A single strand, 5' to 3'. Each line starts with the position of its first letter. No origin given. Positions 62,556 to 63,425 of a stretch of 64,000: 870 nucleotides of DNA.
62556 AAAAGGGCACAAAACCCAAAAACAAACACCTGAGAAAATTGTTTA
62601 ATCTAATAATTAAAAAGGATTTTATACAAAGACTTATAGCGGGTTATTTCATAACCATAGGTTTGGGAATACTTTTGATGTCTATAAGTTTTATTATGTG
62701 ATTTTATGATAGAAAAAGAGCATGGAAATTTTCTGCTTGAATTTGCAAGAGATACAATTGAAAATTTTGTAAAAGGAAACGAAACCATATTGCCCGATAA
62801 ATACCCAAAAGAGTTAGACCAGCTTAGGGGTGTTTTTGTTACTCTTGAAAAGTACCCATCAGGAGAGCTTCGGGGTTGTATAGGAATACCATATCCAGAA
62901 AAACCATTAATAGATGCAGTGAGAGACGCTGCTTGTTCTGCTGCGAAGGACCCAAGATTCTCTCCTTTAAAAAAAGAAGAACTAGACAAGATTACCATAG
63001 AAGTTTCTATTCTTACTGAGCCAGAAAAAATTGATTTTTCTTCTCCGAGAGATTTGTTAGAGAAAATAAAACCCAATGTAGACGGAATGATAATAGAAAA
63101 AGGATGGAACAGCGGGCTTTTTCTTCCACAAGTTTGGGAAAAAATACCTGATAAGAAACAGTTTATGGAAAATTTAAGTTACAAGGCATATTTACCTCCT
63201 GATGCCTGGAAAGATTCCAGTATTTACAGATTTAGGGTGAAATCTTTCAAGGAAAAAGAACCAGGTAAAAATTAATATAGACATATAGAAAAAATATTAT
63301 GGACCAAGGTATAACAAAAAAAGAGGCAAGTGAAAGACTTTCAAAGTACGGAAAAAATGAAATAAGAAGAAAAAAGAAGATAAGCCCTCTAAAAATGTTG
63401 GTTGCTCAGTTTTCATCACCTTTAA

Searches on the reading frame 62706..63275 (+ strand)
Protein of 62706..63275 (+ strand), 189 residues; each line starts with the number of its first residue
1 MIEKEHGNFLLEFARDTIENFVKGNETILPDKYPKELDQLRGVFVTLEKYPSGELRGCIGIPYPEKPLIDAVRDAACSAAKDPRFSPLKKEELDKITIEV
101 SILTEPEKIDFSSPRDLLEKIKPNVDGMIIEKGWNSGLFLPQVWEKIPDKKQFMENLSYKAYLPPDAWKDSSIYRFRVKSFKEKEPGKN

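Call 56: find_encoding_contigs(protein=window:62706-63275:+, flank=10000, max_places=4)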
Protein window:62706-63275:+ (189 aa): 2 contigs read that carry it; 1 place shown.
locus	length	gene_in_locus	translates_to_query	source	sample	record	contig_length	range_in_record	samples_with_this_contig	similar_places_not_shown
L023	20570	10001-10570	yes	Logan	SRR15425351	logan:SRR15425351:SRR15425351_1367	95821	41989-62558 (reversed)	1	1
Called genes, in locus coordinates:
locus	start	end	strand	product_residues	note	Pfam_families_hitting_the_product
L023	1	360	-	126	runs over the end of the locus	PF21485:IF5A-like_N, PF08207:EFP_N (weak), PF01287:eIF-5a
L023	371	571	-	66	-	PF00125:Histone, PF00808:CBFD_NFYB_HMF, PF15511:CENP-T_C (weak), PF15630:CENP-S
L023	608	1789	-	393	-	PF00890:FAD_binding_2 (weak), PF01494:FAD_binding_3, PF01946:Thi4 (weak), PF05834:Lycopene_cycl, PF07992:Pyr_redox_2 (weak), PF12831:FAD_oxidored, PF04820:Trp_halogenase, PF22578:GGR_cat, +3 more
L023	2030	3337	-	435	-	PF01336:tRNA_anti-codon, PF00152:tRNA-synt_2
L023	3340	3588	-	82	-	PF19094:EMC6_arch (weak)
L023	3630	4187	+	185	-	-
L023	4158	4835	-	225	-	PF01351:RNase_HII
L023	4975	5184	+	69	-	-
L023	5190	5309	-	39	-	PF26472:DUF8147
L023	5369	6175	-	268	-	PF01564:Spermine_synth (weak), PF05175:MTS (faint), PF13847:Methyltransf_31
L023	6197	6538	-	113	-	PF03083:MtN3_slv (weak)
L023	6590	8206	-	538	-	PF11369:DUF3160 (weak)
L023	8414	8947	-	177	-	PF00293:NUDIX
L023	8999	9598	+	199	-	PF02525:Flavodoxin_2, PF03358:FMN_red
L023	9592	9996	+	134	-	-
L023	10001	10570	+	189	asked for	PF01871:AMMECR1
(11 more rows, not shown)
